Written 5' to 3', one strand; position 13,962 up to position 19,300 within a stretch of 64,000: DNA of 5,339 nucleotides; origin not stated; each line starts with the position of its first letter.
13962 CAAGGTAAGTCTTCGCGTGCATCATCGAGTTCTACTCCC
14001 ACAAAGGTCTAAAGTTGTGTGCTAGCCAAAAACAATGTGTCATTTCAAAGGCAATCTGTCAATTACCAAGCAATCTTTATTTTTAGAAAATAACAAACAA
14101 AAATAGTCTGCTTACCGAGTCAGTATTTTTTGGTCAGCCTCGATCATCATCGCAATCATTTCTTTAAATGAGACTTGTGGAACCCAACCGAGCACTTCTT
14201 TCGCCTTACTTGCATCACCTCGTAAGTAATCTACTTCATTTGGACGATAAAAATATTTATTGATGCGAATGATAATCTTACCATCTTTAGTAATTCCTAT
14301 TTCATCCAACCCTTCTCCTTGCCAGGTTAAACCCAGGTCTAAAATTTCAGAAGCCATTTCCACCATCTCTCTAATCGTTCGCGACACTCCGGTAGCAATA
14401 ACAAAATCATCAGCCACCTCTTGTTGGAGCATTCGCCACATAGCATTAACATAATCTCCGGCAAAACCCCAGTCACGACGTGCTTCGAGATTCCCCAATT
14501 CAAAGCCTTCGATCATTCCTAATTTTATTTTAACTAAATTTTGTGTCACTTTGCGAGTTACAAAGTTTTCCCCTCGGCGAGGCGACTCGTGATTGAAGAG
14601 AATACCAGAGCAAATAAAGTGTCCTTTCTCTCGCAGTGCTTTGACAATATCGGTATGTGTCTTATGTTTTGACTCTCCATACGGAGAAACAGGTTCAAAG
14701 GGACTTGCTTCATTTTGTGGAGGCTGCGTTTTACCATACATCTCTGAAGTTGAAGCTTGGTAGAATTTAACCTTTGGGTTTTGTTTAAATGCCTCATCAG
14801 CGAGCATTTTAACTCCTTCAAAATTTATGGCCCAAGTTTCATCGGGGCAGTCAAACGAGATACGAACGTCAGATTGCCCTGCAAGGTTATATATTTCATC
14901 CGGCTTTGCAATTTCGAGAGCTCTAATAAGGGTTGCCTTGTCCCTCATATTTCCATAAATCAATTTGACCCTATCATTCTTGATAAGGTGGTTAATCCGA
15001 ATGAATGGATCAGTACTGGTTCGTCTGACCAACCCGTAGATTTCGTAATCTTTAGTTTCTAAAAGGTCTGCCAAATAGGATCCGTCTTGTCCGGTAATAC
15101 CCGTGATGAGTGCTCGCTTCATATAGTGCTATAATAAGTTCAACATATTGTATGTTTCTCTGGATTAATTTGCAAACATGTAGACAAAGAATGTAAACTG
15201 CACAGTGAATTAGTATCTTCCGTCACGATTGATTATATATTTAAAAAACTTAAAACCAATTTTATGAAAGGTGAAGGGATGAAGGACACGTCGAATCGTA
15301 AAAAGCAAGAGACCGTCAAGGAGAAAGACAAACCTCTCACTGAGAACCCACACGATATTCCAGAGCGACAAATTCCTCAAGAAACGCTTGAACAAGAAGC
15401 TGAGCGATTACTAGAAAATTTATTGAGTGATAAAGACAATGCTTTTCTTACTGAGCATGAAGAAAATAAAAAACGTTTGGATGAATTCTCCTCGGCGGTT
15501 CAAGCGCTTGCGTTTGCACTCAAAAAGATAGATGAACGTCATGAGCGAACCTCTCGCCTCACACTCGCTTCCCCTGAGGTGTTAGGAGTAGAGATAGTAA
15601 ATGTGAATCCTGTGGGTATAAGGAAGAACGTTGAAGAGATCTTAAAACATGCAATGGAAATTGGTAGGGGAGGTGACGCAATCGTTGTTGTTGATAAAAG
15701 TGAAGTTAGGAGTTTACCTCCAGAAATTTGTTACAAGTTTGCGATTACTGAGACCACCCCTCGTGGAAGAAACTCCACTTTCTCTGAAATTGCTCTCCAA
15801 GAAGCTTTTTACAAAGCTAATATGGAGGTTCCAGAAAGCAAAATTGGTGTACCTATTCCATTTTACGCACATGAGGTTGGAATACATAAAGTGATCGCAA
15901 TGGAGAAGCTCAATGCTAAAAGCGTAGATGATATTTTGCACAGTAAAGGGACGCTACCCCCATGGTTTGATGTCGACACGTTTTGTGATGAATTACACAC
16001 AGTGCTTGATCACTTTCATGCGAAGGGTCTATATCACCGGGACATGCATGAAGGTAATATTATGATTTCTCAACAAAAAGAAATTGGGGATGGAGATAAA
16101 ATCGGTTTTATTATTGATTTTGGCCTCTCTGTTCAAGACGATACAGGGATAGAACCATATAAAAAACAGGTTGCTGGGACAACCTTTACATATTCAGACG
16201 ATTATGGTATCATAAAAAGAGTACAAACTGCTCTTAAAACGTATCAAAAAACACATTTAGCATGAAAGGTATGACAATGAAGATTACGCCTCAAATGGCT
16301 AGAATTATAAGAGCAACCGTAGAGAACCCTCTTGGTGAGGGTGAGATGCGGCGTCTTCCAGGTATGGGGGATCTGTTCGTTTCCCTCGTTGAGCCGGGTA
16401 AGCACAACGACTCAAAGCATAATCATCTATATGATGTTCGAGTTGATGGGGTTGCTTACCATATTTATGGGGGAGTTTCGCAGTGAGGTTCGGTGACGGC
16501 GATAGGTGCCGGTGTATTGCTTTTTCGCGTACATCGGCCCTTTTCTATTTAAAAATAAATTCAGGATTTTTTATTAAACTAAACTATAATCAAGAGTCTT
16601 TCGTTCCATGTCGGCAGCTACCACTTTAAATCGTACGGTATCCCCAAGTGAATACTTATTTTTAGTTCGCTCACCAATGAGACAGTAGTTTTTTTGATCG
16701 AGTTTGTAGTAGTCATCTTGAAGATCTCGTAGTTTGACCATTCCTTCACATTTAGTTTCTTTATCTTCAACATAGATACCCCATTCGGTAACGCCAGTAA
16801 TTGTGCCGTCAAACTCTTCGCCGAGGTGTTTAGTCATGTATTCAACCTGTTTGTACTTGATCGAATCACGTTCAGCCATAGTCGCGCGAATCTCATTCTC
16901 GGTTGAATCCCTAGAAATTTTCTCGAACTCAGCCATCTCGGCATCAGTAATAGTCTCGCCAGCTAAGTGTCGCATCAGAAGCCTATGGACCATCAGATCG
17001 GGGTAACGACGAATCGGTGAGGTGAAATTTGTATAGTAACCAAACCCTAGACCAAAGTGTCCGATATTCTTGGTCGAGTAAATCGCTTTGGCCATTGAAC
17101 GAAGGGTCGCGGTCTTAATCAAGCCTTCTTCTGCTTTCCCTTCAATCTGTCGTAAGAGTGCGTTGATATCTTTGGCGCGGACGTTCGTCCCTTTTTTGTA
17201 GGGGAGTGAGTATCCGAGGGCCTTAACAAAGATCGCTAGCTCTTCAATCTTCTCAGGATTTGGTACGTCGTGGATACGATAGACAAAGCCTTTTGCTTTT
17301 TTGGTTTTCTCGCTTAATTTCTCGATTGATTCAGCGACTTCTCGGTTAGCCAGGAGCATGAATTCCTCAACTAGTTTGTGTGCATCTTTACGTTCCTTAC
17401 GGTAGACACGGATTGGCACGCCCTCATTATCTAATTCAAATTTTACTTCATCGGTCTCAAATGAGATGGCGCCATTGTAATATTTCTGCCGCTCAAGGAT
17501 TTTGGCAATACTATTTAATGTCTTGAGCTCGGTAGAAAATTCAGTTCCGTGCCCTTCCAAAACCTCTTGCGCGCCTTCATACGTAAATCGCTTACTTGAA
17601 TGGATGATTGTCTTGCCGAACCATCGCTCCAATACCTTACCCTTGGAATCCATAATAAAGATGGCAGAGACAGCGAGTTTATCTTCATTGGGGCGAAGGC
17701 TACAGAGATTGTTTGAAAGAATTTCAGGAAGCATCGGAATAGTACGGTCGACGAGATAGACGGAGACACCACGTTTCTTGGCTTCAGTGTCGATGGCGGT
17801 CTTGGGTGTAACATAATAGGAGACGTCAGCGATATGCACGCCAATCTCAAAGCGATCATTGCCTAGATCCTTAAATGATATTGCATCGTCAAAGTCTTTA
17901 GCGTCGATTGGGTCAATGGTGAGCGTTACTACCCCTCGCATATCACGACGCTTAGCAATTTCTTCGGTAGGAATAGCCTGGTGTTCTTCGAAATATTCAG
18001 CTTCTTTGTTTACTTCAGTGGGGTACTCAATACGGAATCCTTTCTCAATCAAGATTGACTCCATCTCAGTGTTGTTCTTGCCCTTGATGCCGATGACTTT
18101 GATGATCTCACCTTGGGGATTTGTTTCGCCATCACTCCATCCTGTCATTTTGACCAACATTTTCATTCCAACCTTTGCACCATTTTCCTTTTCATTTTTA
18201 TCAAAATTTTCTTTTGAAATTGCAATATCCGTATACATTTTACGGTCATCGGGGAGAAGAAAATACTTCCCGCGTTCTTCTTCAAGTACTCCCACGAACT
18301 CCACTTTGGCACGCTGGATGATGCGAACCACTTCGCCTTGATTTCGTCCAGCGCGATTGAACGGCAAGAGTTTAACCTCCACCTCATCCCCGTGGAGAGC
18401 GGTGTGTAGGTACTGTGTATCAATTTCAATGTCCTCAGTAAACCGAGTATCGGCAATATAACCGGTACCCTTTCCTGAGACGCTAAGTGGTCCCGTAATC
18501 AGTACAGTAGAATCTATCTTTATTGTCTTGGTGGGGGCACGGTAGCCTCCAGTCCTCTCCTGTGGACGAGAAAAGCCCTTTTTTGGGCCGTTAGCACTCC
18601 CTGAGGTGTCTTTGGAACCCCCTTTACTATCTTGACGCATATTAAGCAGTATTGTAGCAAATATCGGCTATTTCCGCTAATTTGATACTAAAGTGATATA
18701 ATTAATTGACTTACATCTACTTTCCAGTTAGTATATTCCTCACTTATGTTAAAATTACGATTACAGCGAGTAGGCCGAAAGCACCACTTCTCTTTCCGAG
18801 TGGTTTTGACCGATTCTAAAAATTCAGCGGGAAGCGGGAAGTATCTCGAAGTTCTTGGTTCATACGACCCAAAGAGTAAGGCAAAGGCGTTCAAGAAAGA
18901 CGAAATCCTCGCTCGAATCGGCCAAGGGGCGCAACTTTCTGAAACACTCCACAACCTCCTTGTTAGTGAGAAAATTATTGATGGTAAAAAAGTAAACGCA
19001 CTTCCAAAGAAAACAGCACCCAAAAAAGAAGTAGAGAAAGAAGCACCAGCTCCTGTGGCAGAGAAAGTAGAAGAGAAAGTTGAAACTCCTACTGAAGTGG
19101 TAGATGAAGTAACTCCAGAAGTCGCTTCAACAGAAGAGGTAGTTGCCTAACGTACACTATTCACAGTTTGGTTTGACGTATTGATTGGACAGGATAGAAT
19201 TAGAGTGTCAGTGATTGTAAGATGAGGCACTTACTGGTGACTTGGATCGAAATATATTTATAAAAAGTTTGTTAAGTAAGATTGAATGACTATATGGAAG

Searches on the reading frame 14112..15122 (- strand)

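Call 21: search_protein_families(library=pfam, proteins=[window:14112-15122:-], max_evalue=0.001)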
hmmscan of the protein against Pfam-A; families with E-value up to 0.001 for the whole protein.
window:14112-15122:- (336 aa): 3 families
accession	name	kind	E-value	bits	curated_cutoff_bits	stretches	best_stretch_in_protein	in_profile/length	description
PF16363.11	GDP_Man_Dehyd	-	2e-110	369.8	27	1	5-326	1-332/332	GDP-mannose 4,6 dehydratase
PF01370.27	Epimerase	-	6.5e-61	206.2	20.9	1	4-242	1-239/240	NAD dependent epimerase/dehydratase family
PF04321.23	RmlD_sub_bind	-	1.7e-11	44.2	27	1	3-189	2-161/287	RmlD substrate binding domain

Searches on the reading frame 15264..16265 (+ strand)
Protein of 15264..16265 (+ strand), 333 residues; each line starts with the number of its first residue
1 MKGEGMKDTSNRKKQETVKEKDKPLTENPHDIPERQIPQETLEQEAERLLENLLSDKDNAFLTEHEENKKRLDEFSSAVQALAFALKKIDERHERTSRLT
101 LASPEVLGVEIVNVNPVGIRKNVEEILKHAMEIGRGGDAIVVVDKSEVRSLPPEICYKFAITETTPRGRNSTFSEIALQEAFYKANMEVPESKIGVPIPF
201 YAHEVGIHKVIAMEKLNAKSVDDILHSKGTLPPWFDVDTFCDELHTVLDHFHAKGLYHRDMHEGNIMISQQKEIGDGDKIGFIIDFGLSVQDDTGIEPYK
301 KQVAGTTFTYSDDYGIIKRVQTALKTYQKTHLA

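Call 21: search_protein_families(library=pfam, proteins=[window:15264-16265:+], max_evalue=0.001)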
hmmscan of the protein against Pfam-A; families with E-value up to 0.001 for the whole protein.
window:15264-16265:+ (333 aa): 3 families
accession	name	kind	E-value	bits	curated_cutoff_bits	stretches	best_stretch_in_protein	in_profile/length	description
PF00069.31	Pkinase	-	4.5e-10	39.8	31.7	1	208-306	72-160/263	Protein kinase domain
PF03109.22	ABC1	-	7.5e-05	22.4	22.9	1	195-291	129-216/244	ABC1 atypical kinase-like domain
PF17667.7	Pkinase_fungal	-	0.00027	20.2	24.1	1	251-307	303-357/387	Fungal protein kinase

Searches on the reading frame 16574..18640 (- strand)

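Call 21: search_protein_families(library=pfam, proteins=[window:16574-18640:-], max_evalue=0.001)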
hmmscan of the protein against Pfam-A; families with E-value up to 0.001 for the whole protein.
window:16574-18640:- (688 aa): 5 families
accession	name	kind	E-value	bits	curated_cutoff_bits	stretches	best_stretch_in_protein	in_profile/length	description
PF00773.25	RNB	-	6.4e-106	354.7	29.3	1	231-560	1-325/326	RNB domain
PF17876.7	CSD2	-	8.6e-21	74.2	26.2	1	127-207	1-74/74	Cold shock domain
PF17849.7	OB_Dis3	-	3.8e-08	33.7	22.8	1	129-200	5-76/77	Dis3-like cold-shock domain 2 (CSD2)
PF00575.29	S1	-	1.2e-07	32.4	22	1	607-686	5-72/74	S1 RNA binding domain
PF08206.17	OB_RNB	-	9.6e-07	28.8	24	1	63-107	15-58/58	Ribonuclease B OB domain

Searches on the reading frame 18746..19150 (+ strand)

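Call 21: search_protein_families(library=pfam, proteins=[window:18746-19150:+], max_evalue=0.001)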
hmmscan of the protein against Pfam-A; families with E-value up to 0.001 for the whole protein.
window:18746-19150:+ (134 aa): 1 family
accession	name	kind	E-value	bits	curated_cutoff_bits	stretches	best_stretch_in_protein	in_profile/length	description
PF00886.24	Ribosomal_S16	-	5.9e-11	42.6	27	1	8-65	1-62/62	Ribosomal protein S16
